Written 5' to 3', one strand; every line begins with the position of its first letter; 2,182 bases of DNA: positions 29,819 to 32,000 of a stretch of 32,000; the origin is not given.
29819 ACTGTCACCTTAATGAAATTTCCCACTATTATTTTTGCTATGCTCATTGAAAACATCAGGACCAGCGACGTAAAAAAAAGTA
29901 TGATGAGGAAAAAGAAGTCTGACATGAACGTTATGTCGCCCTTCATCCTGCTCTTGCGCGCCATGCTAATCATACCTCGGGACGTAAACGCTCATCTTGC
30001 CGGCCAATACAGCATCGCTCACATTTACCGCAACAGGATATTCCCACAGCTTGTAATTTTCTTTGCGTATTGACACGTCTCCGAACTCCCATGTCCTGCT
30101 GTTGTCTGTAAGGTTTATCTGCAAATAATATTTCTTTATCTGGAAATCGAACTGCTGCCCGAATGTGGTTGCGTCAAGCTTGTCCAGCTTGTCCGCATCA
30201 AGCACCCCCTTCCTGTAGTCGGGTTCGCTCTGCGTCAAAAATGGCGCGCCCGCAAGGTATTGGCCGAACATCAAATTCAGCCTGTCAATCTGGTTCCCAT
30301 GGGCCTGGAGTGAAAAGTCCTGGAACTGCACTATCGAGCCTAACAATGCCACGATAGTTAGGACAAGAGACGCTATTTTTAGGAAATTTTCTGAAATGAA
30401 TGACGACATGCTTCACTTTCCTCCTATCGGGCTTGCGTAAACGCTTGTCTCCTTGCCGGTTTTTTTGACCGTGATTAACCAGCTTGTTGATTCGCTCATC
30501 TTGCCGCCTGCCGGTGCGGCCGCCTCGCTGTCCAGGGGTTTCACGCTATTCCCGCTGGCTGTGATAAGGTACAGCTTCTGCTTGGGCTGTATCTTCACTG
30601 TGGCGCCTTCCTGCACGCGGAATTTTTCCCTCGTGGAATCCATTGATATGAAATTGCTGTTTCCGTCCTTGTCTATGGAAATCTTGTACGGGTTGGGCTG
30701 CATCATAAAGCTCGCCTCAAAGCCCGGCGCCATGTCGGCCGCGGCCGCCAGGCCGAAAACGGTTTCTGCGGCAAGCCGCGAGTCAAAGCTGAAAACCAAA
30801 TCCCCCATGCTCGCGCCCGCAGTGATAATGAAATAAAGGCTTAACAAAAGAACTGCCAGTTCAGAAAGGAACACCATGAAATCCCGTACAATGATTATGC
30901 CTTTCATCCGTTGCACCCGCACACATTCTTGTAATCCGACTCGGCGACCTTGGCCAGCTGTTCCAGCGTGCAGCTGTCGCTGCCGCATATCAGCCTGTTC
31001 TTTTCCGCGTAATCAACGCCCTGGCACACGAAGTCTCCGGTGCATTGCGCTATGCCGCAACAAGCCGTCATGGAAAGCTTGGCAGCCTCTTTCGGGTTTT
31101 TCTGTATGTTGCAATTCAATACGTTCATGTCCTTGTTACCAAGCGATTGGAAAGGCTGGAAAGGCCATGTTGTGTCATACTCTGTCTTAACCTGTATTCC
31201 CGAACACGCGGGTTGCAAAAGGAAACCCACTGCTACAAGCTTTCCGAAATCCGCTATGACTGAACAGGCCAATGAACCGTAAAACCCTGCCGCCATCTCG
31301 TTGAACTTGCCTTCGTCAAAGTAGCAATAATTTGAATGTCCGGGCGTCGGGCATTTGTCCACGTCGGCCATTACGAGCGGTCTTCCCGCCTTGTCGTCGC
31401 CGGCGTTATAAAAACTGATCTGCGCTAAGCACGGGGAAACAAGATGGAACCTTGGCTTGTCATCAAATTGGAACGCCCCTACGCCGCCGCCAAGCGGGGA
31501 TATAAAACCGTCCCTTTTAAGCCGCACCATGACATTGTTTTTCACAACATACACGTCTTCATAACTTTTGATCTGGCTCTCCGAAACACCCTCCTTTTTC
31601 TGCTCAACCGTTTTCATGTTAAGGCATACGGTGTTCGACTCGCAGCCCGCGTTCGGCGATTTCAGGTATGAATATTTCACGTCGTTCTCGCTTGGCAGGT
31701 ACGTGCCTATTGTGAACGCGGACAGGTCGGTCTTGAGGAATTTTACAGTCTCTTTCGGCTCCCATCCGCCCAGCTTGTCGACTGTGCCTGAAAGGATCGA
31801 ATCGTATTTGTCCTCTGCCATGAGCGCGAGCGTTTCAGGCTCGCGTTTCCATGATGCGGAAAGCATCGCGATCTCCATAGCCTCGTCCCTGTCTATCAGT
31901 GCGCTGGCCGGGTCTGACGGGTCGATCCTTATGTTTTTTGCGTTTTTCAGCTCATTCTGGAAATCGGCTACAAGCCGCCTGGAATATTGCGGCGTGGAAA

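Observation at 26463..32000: Tightly packed operon (at least 7 genes) of exported, Cys-rich proteins with pilin-like N-termini and no family I can name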

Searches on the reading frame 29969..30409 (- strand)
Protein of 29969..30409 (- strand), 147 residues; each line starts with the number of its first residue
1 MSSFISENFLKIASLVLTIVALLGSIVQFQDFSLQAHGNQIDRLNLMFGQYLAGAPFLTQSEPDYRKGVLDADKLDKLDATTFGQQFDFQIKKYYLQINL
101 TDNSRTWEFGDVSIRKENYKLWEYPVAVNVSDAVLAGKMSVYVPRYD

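Call 8: search_protein_families(library=pfam, proteins=[window:29969-30409:-], max_evalue=1)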
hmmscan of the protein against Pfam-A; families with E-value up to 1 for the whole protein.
window:29969-30409:- (147 aa): 2 families
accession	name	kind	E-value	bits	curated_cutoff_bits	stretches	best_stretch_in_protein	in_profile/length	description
PF23956.1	DUF7285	-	0.063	14.4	27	1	67-143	42-111/112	Family of unknown function (DUF7285)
PF21413.3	SHQ1-like_CS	-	0.093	13.2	27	1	74-103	23-52/93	SHQ1-like, CS domain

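Call 9: search_protein_families(library=ncbifam, proteins=[window:29969-30409:-], max_evalue=1)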
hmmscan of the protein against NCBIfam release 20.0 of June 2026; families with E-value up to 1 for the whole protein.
window:29969-30409:- (147 aa): 0 families

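Call 80: search_protein_families(library=pfam, alignment_id=A6, max_evalue=0.1)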
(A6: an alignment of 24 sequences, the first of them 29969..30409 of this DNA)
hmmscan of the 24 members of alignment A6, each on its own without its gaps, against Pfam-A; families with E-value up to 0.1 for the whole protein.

A. member 1, window:29969-30409:- (147 aa): 2 families
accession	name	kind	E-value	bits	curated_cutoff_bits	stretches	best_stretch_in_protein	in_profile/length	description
PF23956.1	DUF7285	-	0.063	14.4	27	1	67-143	42-111/112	Family of unknown function (DUF7285)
PF21413.3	SHQ1-like_CS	-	0.093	13.2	27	0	74-103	23-52/93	SHQ1-like, CS domain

B. families by the number of members that match (of 24 scanned): 9 families
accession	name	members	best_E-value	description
PF06455.17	NADH5_C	3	0.0093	NADH dehydrogenase subunit 5 C-terminus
PF11779.13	SPT_ssu-like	1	0.0009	Small subunit of serine palmitoyltransferase-like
PF21851.2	DUF6910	1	0.0011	Family of unknown function (DUF6910)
PF22282.1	CydS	1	0.014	CydS-like protein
PF22000.2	DUF6929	1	0.05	Family of unknown function (DUF6929)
PF23956.1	DUF7285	1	0.063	Family of unknown function (DUF7285)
PF02326.20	YMF19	1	0.069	Plant ATP synthase F0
PF14155.11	DUF4307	1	0.09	Domain of unknown function (DUF4307)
PF21413.3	SHQ1-like_CS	1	0.093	SHQ1-like, CS domain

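Call 84: search_solved_structures(query=A7, max_evalue=10)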
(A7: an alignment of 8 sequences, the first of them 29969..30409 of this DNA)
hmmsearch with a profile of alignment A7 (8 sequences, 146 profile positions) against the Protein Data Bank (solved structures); distinct sequences matched with E-value up to 10: 5.
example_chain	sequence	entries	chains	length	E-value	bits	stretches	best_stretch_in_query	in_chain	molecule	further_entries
6v39_I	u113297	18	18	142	0.24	14.6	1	79-132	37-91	50S ribosomal protein L13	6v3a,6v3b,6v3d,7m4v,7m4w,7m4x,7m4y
6yhs_F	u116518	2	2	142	0.27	14.4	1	78-132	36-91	50S ribosomal protein L13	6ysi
6qld_Z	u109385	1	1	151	0.85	12.8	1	21-139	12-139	Inner kinetochore subunit NKP2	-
10dq_Z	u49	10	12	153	0.88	12.7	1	21-138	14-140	Inner kinetochore subunit NKP2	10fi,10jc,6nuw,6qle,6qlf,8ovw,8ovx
9l5r_c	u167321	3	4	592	1.4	12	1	3-35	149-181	Delta(14)-sterol reductase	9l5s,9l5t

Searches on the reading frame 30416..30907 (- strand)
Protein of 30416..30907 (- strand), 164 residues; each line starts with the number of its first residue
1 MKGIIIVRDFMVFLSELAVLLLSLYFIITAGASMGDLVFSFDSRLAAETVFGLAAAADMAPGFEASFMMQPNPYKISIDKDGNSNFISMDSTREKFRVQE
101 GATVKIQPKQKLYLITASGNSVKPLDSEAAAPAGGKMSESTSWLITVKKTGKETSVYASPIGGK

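Call 8: search_protein_families(library=pfam, proteins=[window:30416-30907:-], max_evalue=1)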
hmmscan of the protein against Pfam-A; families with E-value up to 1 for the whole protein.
window:30416-30907:- (164 aa): 0 families

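Call 9: search_protein_families(library=ncbifam, proteins=[window:30416-30907:-], max_evalue=1)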
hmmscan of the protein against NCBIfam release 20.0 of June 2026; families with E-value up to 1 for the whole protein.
window:30416-30907:- (164 aa): 0 families

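Call 61: find_encoding_contigs(protein=window:30416-30907:-, flank=10000, max_places=3)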
Protein window:30416-30907:- (164 aa): 3 contigs read that carry it; 3 places shown.
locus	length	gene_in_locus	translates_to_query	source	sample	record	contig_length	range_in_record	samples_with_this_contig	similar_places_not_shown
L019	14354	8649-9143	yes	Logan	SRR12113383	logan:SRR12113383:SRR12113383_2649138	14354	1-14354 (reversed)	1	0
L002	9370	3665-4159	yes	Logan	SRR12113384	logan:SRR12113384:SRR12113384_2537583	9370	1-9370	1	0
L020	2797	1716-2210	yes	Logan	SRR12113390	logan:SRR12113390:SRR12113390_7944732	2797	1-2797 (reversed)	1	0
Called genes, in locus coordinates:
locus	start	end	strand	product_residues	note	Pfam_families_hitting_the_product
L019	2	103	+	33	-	?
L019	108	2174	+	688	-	-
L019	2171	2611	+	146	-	-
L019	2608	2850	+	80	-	-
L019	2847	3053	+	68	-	-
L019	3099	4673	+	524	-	-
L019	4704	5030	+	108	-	-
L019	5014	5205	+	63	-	-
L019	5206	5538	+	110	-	-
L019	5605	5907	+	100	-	-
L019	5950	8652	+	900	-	-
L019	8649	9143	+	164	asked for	-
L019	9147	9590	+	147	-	-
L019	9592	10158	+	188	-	-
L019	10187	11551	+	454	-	-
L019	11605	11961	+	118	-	-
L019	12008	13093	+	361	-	-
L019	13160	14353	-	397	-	?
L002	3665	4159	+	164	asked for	-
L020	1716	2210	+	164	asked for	-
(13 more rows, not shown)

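Call 70: search_protein_families(library=ncbifam, proteins=[L019:108-2174:+, L019:5950-8652:+, L019:3099-4673:+, L019:2171-2611:+], max_evalue=0.01)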
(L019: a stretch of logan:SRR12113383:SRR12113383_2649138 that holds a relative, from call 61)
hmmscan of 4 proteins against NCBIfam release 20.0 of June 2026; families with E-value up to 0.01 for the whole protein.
L019:108-2174:+ (688 aa): 0 families

L019:5950-8652:+ (900 aa): 0 families

L019:3099-4673:+ (524 aa): 0 families

L019:2171-2611:+ (146 aa): 0 families

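Call 85: search_solved_structures(query=A8, max_evalue=10)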
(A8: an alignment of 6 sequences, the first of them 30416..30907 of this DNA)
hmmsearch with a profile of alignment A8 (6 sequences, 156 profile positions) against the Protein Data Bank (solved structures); distinct sequences matched with E-value up to 10: 7.
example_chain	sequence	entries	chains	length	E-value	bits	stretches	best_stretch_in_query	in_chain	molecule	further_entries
6bcb_A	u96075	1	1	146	0.13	15.4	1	80-143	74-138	Rho guanine nucleotide exchange factor 18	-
1fmm_S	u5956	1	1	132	0.15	15.2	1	84-145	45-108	ACIDIC FIBROBLAST GROWTH FACTOR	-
6vda_A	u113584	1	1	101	0.75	13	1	70-112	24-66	ZT_dimer domain-containing protein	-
2zzt_A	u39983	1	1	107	0.82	12.8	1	70-112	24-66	Putative uncharacterized protein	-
21ny_B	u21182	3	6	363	0.85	12.8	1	55-146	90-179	Immunoglobulin heavy constant epsilon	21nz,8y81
8zgs_E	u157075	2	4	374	0.89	12.7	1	55-146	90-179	Immunoglobulin heavy constant epsilon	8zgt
7w5z_O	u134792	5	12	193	3.4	10.8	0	79-131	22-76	Cytochrome c oxidase subunit TT15 | Mobilization protein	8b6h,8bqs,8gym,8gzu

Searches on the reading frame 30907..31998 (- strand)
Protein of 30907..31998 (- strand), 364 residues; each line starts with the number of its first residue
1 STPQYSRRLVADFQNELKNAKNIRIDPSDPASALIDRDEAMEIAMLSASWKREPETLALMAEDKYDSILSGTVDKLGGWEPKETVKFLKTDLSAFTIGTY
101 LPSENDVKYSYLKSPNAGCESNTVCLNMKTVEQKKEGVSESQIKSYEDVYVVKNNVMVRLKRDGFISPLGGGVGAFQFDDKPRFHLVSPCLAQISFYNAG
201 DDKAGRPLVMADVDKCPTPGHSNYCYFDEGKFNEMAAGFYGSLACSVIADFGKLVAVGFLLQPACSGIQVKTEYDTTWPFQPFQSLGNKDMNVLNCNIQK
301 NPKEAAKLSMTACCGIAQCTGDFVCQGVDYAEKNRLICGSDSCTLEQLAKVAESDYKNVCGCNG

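Call 8: search_protein_families(library=pfam, proteins=[window:30907-31998:-], max_evalue=1)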
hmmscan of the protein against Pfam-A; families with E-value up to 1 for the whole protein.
window:30907-31998:- (364 aa): 1 family
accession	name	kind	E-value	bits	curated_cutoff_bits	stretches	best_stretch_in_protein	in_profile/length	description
PF00686.25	CBM_20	-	0.059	13.6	23.3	1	69-118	20-73/97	Starch binding domain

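Call 9: search_protein_families(library=ncbifam, proteins=[window:30907-31998:-], max_evalue=1)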
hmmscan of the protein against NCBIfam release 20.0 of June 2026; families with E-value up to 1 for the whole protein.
window:30907-31998:- (364 aa): 0 families
